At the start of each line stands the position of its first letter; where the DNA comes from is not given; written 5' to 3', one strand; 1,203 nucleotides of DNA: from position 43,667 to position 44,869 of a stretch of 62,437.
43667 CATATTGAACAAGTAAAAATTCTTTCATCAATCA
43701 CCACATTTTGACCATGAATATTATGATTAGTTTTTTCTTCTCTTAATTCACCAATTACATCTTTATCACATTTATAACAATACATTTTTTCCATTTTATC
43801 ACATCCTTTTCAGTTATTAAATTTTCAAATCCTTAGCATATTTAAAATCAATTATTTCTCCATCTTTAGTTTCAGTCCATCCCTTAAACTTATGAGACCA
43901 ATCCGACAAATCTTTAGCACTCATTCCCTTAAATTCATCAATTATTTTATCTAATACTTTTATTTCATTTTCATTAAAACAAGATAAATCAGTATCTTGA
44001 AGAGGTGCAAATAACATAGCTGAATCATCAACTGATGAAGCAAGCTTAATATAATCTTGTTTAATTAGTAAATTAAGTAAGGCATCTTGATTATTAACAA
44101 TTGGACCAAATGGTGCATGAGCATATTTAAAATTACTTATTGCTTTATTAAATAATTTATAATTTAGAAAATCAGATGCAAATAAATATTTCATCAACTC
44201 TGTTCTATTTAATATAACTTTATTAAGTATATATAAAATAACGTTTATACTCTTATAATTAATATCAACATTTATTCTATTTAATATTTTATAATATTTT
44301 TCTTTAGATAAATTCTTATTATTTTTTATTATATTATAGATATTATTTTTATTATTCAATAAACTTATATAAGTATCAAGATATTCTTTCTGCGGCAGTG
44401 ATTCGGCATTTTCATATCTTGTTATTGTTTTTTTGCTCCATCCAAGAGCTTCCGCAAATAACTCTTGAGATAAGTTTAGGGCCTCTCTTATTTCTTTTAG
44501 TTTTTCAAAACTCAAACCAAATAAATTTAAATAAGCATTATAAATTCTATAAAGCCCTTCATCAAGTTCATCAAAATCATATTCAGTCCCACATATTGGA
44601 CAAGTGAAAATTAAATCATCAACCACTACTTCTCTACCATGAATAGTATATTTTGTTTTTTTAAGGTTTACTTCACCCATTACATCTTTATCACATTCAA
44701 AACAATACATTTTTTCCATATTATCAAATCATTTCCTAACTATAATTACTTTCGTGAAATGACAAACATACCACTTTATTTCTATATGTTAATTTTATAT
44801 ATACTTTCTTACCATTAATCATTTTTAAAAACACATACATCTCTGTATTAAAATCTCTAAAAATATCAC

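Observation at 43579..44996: Hidden frameshifted MqsR-like toxin upstream of a Zn-ribbon/HTH/Panacea fusion antitoxin and a truncated Zn-ribbon paralog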

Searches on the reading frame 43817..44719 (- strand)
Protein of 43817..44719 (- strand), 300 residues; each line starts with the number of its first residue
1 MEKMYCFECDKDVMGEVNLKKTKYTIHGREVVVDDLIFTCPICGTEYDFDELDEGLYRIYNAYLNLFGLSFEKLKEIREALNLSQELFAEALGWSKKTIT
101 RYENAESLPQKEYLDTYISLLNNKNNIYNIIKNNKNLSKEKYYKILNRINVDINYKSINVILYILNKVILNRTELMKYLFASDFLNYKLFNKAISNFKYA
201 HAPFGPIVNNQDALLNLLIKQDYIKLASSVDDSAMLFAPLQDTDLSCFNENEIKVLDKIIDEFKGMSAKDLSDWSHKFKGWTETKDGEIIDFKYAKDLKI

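Call 3: search_protein_families(library=pfam, proteins=[window:43817-44719:-], max_evalue=1)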
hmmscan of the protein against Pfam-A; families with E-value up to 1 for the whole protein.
window:43817-44719:- (300 aa): 9 families
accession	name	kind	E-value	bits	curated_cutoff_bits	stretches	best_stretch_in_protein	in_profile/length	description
PF13274.11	SocA_Panacea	-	2.5e-17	64.3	25.7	1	175-281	1-112/113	Antitoxin SocA-like, Panacea domain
PF01381.28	HTH_3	-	1.4e-12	47.8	23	1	74-122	1-49/55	Helix-turn-helix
PF13560.12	HTH_31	-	3.6e-08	34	27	1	73-116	5-49/64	Helix-turn-helix domain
PF12844.13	HTH_19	-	8.9e-06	26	30.2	1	72-155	2-57/64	Helix-turn-helix domain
PF15731.11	MqsA_antitoxin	-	2.1e-05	25.1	30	1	4-114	1-114/131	Antitoxin component of bacterial toxin-antitoxin system, MqsA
PF20432.4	Xre-like-HTH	-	0.0037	18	25.8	1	68-112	9-54/63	Antitoxin Xre-like helix-turn-helix domain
PF13413.12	HTH_25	-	0.022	15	24.6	1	74-118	2-48/62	Helix-turn-helix domain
PF11781.13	Zn_ribbon_RRN7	-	0.077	13.1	27.1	1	38-57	5-22/32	Zinc-finger of RNA-polymerase I-specific TFIIB, Rrn7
PF22495.2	HTH_92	-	0.16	11.7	27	1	75-110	1-36/45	RsaL-like HTH domain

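Call 4: search_protein_families(library=ncbifam, proteins=[window:43817-44719:-], max_evalue=1)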
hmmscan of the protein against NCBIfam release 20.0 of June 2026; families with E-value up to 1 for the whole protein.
window:43817-44719:- (300 aa): 13 families
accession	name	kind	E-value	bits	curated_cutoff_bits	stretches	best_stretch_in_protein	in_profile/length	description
TIGR03830.1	CxxCG_CxxCG_HTH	subfamily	3.1e-16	59.3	61.8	1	6-131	1-126/127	type II TA system antitoxin MqsA family protein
NF041951.1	phage_RstR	subfamily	2e-06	28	80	1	72-115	5-48/108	RstR family transcriptional repressor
NF003162.0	PRK04140.1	equivalog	2.3e-05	23.6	263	1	72-112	129-169/317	transcriptional regulator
NF047542.1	telomere_Tap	equivalog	7.7e-05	21.6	600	1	75-129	23-77/695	telomere-associated protein Tap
NF041575.1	antitoxPezA_Strep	equivalog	0.00011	22.2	290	1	72-151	4-81/158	type II toxin-antitoxin system antitoxin PezA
NF041265.1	NadS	equivalog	0.00085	19.6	60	1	73-110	34-71/94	NadS family protein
NF049845.1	Xre_ParS_antitoxin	subfamily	0.00086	19.4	90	1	68-110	1-44/112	type II RES/Xre toxin-antitoxin system antitoxin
TIGR00270.2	TIGR00270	equivalog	0.0024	17.7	110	1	73-113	79-119/159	multiprotein bridging factor aMBF1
TIGR03070.1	couple_hipB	subfamily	0.017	15.1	71.65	1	74-104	7-37/58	type II toxin-antitoxin system Y4mF family antitoxin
NF058600.1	TransRegSco1979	equivalog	0.065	12.3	350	1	72-120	11-59/280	Sco1979 family transcriptional regulator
NF007257.0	PRK09706.1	subfamily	0.069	13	101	1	72-114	8-50/135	transcriptional repressor DicA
NF007271.0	PRK09726.1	equivalog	0.089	12.8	79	1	73-124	16-64/88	type II toxin-antitoxin system antitoxin HipB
TIGR03831.1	YgiT_finger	domain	0.17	12.2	20.2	1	6-47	1-42/46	YgiT-type zinc finger protein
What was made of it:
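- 43817..44719 (-): panA: 300-aa antitoxin with a Zn-binding domain (about 1-65; Cys6, 9, 40, 43), an XRE-type HTH (about 70-125) and a Panacea domain (about 170-285). Pfam and NCBIfam (calls 3, 4).
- Checked: 300-aa ORF 43817..44719 with SocA_Panacea (2.5e-17), HTH_3 (1.4e-12) and an MqsA-like head (PF15731 2e-5; TIGR03830 3e-16) (calls 3, 4).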

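Call 6: find_related_loci(query=window:43817-44719:-, collection=genome_contigs, flank=4000)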
Query window:43817-44719:- (300 aa) in genome_contigs; peptide patterns used: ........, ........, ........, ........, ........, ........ (x = any residue, [..] = any of these).
363 stretches matched a pattern; 29 encode a relative of the query (tblastn E <= 1e-3); 28 distinct loci.
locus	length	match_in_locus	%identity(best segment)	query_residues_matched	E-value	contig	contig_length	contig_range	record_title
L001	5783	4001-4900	91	1-300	0e+0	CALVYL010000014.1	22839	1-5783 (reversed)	MAG: uncultured Bacilli bacterium isolate BRZ_MF__bin59 genome assembly, contig: BRZ_MF__NODE_2319_length_22839_cov_7.67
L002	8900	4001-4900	88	1-300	1e-176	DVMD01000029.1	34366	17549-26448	MAG TPA_asm: Candidatus Onthocola stercorigallinarum isolate CHK195-3072 CHK195__C98922_L34366_ERR3414590, whole genome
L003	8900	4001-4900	87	1-300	2e-173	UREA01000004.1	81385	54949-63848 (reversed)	uncultured Tenericutes bacterium isolate UMGS910 genome assembly, contig: NODE_87_length_81385_cov_5.409603, whole genom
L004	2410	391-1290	85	1-300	0e+0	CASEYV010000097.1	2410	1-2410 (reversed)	uncultured bacterium isolate O97_L4_313313_idba_bin.81 genome assembly, contig: O97_L4_313313_idba_bin.81.fa_scaffold_41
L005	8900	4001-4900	82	1-300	6e-157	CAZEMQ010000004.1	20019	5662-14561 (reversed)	MAG TPA_asm: uncultured Muribaculaceae bacterium isolate SRP141132_co2_295 genome assembly, contig: NODE_1902_length_200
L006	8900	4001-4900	76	1-300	1e-151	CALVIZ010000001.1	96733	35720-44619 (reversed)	MAG: uncultured Bacilli bacterium isolate BRZ_PF__bin60 genome assembly, contig: BRZ_PF__NODE_278_length_96733_cov_6.527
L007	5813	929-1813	53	2-296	3e-101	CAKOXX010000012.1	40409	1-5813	MAG: uncultured Bacilli bacterium isolate REFINED_METABAT215_TOP10_CONTIGS_1500_ASSEMBLY_K77_MERGED__Hadza_MoBio_hadza-E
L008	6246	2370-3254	53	2-296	3e-101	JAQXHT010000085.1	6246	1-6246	MAG: bacterium isolate SUG1206 k141_6955435, whole genome shotgun sequence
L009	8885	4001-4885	53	2-296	6e-101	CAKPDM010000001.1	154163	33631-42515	MAG: uncultured Bacilli bacterium isolate REFINED_METABAT215_TOP10_CONTIGS_1500_ASSEMBLY_K77_MERGED__Hadza_MoBio_hadza-I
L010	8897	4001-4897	51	1-298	2e-98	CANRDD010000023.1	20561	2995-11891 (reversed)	MAG: uncultured Bacilli bacterium isolate Lapin-026__bin34 genome assembly, contig: Lapin-026__NODE_3012_length_20561_co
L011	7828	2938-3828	51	4-300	1e-98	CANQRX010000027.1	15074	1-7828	MAG: uncultured Bacilli bacterium isolate Lapin-022__bin59 genome assembly, contig: Lapin-022__NODE_3890_length_15074_co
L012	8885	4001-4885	52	2-296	1e-98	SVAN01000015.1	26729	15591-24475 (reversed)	MAG: Bacillota bacterium isolate SIG203 NODE_36060_length_26729_cov_3.874558, whole genome shotgun sequence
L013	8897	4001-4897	51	2-300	1e-97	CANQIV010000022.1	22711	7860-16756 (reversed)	MAG: uncultured Bacilli bacterium isolate Lapin-027__bin54 genome assembly, contig: Lapin-027__NODE_1994_length_22711_co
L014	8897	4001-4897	50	2-300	2e-96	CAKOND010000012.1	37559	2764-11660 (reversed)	MAG: uncultured Bacilli bacterium isolate REFINED_METABAT215_TOP10_CONTIGS_1500_ASSEMBLY_K77_MERGED__Hadza_MoBio_hadza-E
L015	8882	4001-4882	52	3-296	2e-96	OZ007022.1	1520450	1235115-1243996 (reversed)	MAG: uncultured Bacilli bacterium isolate 6730_HET_VAC_s0.ctg000451l_hifiasm_large MAG genome assembly, chromosome: 1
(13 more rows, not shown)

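Call 28: list_cluster_members(proteins=[window:43820-44719:-, window:43582-43794:-, window:45028-45489:-])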
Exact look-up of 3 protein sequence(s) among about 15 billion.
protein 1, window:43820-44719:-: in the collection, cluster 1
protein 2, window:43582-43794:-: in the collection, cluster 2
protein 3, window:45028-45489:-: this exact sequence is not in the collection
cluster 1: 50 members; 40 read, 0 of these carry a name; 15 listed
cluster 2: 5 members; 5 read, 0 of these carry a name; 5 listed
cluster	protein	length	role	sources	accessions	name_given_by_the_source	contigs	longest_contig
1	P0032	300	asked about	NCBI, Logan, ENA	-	-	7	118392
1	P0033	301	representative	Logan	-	-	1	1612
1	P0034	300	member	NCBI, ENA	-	-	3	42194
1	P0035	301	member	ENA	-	-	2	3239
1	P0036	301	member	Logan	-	-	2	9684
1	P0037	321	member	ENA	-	-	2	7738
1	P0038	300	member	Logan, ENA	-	-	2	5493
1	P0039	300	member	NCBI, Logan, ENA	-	-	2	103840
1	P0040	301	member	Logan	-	-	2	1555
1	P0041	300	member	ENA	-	-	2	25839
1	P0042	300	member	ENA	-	-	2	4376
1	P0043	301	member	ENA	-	-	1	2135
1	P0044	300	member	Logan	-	-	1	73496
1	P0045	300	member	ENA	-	-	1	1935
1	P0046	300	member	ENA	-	-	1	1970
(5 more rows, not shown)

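Call 42: search_solved_structures(query=window:43817-44719:-, max_evalue=0.01, show_alignments=1)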
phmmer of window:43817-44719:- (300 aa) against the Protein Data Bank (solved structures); distinct sequences matched with E-value up to 0.01: 1.
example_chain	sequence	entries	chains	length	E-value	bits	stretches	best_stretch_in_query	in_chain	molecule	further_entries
8tac_A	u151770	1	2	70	0.0028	20.4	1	73-117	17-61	DBP48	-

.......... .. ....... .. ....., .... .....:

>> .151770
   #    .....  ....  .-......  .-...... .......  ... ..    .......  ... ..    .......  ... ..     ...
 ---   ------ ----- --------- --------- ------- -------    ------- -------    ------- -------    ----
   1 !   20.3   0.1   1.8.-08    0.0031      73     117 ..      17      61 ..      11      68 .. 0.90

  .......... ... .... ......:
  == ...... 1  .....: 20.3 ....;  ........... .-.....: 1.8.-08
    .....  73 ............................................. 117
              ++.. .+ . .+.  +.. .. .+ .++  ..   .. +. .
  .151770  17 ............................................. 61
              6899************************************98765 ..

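Call 43: find_homologous_proteins(query=window:43820-44719:-, max_evalue=0.001)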
Query window:43820-44719:- (300 aa): 158 proteins with E <= 0.001 among 1941 candidates; the best 120 are listed.
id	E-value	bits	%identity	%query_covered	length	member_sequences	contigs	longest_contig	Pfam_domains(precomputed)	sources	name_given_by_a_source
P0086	3.5e-183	626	94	100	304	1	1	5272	PF13274.12,PF01381.29,PF13560.13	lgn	-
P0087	3.6e-183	626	94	100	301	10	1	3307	PF13274.12,PF01381.29,PF15731.12,PF13560.13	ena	-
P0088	5.7e-183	625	94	100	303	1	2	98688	PF13274.12,PF01381.29,PF13560.13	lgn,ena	-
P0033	1.1e-182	624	94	100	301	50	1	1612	PF13274.12,PF01381.29,PF13560.13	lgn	-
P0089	2.1e-182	623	94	100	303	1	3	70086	PF13274.12,PF01381.29,PF13560.13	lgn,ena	-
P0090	4.2e-174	596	90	100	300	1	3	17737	PF13274.12,PF01381.29,PF13560.13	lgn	-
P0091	6.0e-172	589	88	100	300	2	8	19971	PF13274.12,PF01381.29,PF13560.13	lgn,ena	-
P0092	2.1e-170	584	88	100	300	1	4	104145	PF13274.12,PF01381.29,PF13560.13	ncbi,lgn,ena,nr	ncbi:MAG TPA: DUF4065 domain-containing protein [Candidatus Onthocola stercorigallinarum]|nr:DUF4065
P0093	4.1e-170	583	88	100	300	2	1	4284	PF13274.12,PF01381.29,PF13560.13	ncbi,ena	-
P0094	3.9e-169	580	88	100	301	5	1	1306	PF13274.12,PF01381.29,PF13560.13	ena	-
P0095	1.5e-168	578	87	100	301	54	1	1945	PF13274.12,PF01381.29,PF13560.13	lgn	-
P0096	1.5e-165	568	85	100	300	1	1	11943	PF13274.12,PF01381.29,PF13560.13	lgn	-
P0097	4.4e-165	566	85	100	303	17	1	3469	PF13274.12,PF01381.29,PF13560.13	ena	-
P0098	1.9e-163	561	84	100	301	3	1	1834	PF13274.12,PF01381.29,PF13560.13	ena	-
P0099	1.3e-157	542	81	100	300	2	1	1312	PF13274.12,PF01381.29,PF13560.13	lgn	-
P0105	8.8e-147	506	77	100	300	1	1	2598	PF12844.14,PF13274.12,PF01381.29,PF15731.12,PF13560.13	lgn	-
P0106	5.7e-146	504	77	100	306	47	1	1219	PF12844.14,PF13274.12,PF01381.29,PF15731.12,PF13560.13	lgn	-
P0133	1.3e-92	328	52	98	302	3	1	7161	PF13274.12,PF01381.29,PF15731.12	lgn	-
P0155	1.6e-87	312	53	99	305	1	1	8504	PF13274.12,PF01381.29,PF15731.12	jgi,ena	-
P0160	1.3e-85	305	50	99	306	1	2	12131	PF13274.12,PF01381.29,PF15731.12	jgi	-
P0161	2.2e-84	301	47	99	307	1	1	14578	PF13274.12,PF01381.29,PF15731.12,PF13560.13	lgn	-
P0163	3.4e-83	298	50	98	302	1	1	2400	PF13274.12,PF01381.29,PF15731.12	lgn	-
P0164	8.4e-83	296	49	100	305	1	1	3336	PF13274.12,PF01381.29,PF15731.12,PF13560.13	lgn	-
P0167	7.6e-82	293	47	100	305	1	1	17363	PF12844.14,PF13274.12,PF01381.29,PF15731.12,PF13560.13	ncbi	-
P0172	4.7e-80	287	48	99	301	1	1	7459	PF13274.12,PF01381.29,PF15731.12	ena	-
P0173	8.5e-80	286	48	99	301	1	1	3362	PF13274.12,PF01381.29,PF15731.12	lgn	-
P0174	1.5e-79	286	48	99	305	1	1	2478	PF13274.12,PF01381.29,PF15731.12,PF13560.13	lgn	-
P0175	2.1e-79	285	48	99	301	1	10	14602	PF13274.12,PF01381.29,PF15731.12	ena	-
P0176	3.1e-79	285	47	99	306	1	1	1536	PF13274.12,PF01381.29,PF15731.12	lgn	-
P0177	3.1e-79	285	48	100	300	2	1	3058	PF12844.14,PF13274.12,PF01381.29,PF15731.12,PF13560.13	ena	-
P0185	5.5e-78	280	47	99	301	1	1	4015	PF13274.12,PF01381.29,PF15731.12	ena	-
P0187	1.1e-77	279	47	98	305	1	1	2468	PF13274.12,PF01381.29,PF15731.12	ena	-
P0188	1.7e-77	279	46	97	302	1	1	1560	PF13274.12,PF01381.29,PF15731.12,PF13560.13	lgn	-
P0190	6.6e-77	277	45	99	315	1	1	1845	PF13274.12,PF01381.29,PF15731.12,PF13560.13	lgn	-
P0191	4.9e-76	274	47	98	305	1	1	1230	PF13274.12,PF01381.29,PF15731.12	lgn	-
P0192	5.9e-76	274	47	97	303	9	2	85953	PF13274.12,PF01381.29,PF15731.12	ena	-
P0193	9.2e-76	273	46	97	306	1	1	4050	PF13274.12,PF01381.29,PF15731.12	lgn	-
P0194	1.7e-75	272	46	97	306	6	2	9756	PF13274.12,PF01381.29,PF15731.12,PF13560.13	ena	-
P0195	5.2e-75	271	47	97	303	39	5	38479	PF13274.12,PF01381.29,PF15731.12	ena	-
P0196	5.3e-75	271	45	97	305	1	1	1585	PF13274.12,PF01381.29,PF15731.12,PF13560.13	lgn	-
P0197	6.2e-75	270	47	98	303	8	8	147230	PF13274.12,PF01381.29,PF15731.12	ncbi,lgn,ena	-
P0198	6.9e-75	270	47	100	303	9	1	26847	PF12844.14,PF13274.12,PF01381.29,PF15731.12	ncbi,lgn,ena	-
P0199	8.6e-75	270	44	97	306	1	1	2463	PF13274.12,PF01381.29,PF15731.12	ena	-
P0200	1.2e-74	270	46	98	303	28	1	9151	PF13274.12,PF01381.29,PF15731.12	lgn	-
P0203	2.0e-74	269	46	97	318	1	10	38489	PF13274.12,PF01381.29,PF15731.12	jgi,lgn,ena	-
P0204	3.5e-74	268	45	99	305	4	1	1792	PF13274.12,PF01381.29,PF15731.12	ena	-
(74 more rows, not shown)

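Call 46: search_protein_families(library=padloc, proteins=[window:43817-44719:-], max_evalue=0.01)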
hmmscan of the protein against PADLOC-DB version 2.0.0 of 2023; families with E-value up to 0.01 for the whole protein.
window:43817-44719:- (300 aa): 9 families
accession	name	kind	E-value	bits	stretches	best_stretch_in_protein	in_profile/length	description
PDLC03947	RmrA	-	5.1e-08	30.1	1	71-148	13-90/383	-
PDLC03951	RmrA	-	1.8e-07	28.5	1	68-172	7-109/400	-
PDLC03956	RmrA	-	1.6e-05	22.1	1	71-146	10-84/399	-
PDLC02926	HTH_VI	-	2.1e-05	22.7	1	73-136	5-68/92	-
PDLC03948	RmrA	-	3.7e-05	20.8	1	69-144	8-84/397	-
PDLC03952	RmrA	-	0.00018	18.5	1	71-122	24-75/395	-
PDLC03954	RmrA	-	0.00096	16.2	1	69-144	10-85/380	-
PDLC03949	RmrA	-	0.0024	14.8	1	72-126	5-59/363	-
PDLC03665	Control_protein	-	0.0083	14.4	0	72-105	11-45/77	control protein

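Call 53: predict_structure(alignment_id=A6)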
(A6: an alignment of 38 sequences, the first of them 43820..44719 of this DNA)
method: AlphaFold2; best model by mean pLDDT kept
length: 300 residues; sequences in the alignment: 38
mean_pLDDT: 91.4   pTM: 0.57
mean pLDDT of the five models: 91.4, 90.8, 90.3, 90.0, 89.4
residues with pLDDT >= 90: 221; 70-90: 73; 50-70: 6; < 50: 0
segments of 3 or more residues with pLDDT < 50: none
pLDDT, mean of each block of 10 residues (from residue 1): 92 93 91 93 90 87 95 95 93 95 92 93 84 84 73 82 97 97 98 96 91 85 86 86 94 98 96 97 93 97
secondary structure, 60 per line:
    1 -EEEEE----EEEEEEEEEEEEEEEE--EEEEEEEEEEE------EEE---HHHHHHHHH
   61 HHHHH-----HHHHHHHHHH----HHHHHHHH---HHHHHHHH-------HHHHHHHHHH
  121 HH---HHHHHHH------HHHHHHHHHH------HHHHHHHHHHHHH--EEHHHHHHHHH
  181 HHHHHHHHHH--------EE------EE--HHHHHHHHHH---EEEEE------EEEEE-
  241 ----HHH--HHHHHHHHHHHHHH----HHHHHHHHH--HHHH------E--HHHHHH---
elements in order: E2-6 E11-26 E29-39 E46-48 H52-65 H71-80 H85-92 H96-103 H111-122 H126-132 H139-148 H155-167 H172-190 H211-220 E224-228 E235-239 H250-263 H268-276 H279-282 H292-297
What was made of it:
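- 43817..44719 (-): AlphaFold2 model with pLDDT 91 (call 53).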

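Call 58: fold_search(model_id=the predicted structure, library=pdb)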
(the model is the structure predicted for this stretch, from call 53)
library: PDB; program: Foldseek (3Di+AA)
matches with E <= 10: 677; with E <= 0.001: 2
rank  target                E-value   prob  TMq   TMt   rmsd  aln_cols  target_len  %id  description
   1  3gn5_B                1.2e-04  1.00  0.22  0.46   9.2       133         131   22  Structure of the E. coli protein MqsA (YgiT/b3021) (released 2010-01-12)
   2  3gn5_A                1.3e-04  1.00  0.22  0.46   8.9       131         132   21  Structure of the E. coli protein MqsA (YgiT/b3021) (released 2010-01-12)
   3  2auw_B                3.1e-02  0.98  0.19  0.34  10.4       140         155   15  Crystal Structure of Putative DNA Binding Protein NE0471 from Nitrosomonas europaea ATCC 19718 (released 2005-10-11)
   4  5j9i_A                3.3e-02  1.00  0.21  0.88   1.1        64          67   23  Crystal structure of the HigA2 antitoxin C-terminal domain (released 2017-04-05)
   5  8a0x_A                3.3e-02  1.00  0.21  0.59  18.3       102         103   19  Crystal structure of the HigB2-HigA2 tetramer in complex with operator DNA (released 2023-05-03)
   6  5j9i_G                3.6e-02  1.00  0.21  0.91   1.1        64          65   23  Crystal structure of the HigA2 antitoxin C-terminal domain (released 2017-04-05)
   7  5j9i_C                3.6e-02  1.00  0.21  0.86   1.1        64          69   23  Crystal structure of the HigA2 antitoxin C-terminal domain (released 2017-04-05)
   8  5j9i_E                4.1e-02  1.00  0.21  0.89   1.1        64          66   23  Crystal structure of the HigA2 antitoxin C-terminal domain (released 2017-04-05)
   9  2auw_A                4.3e-02  0.99  0.21  0.37   9.2       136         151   18  Crystal Structure of Putative DNA Binding Protein NE0471 from Nitrosomonas europaea ATCC 19718 (released 2005-10-11)
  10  5jaa_B                5.0e-02  1.00  0.21  0.61  17.8        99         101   19  Crystal structure of the HigBA2 toxin-antitoxin complex (released 2017-04-05)
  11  5jaa_A                5.9e-02  1.00  0.21  0.60  17.8       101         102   19  Crystal structure of the HigBA2 toxin-antitoxin complex (released 2017-04-05)
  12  9rc0                  7.3e-02  0.11  0.10  0.11  14.9       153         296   15  DvhD, PAS/HD-GYP domains (released 2026-03-04)
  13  1ub9                  1.3e-01  0.75  0.16  0.39  10.6       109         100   10  Structure of the transcriptional regulator homologue protein from Pyrococcus horikoshii OT3 (released 2004-05-04)
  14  7el3_B                1.5e-01  0.63  0.19  0.37  15.1       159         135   15  Crystal structure of HpaR-DNA complex from Acinetobacter baumannii (released 2022-01-19)
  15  1p4x                  1.5e-01  0.21  0.18  0.21  20.3       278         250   12  Crystal structure of SarS protein from Staphylococcus Aureus (released 2003-07-08)
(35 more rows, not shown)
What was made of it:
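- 43817..44719 (-): Best PDB match is full-length MqsA, 3GN5, E 1e-4 (call 58).
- On MqsA-type antitoxin head (ZBD + HTH; TIGR03830 / PF15731): The model's top PDB hit is full-length MqsA 3GN5, aligned over 131-133 columns (calls 53, 58).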
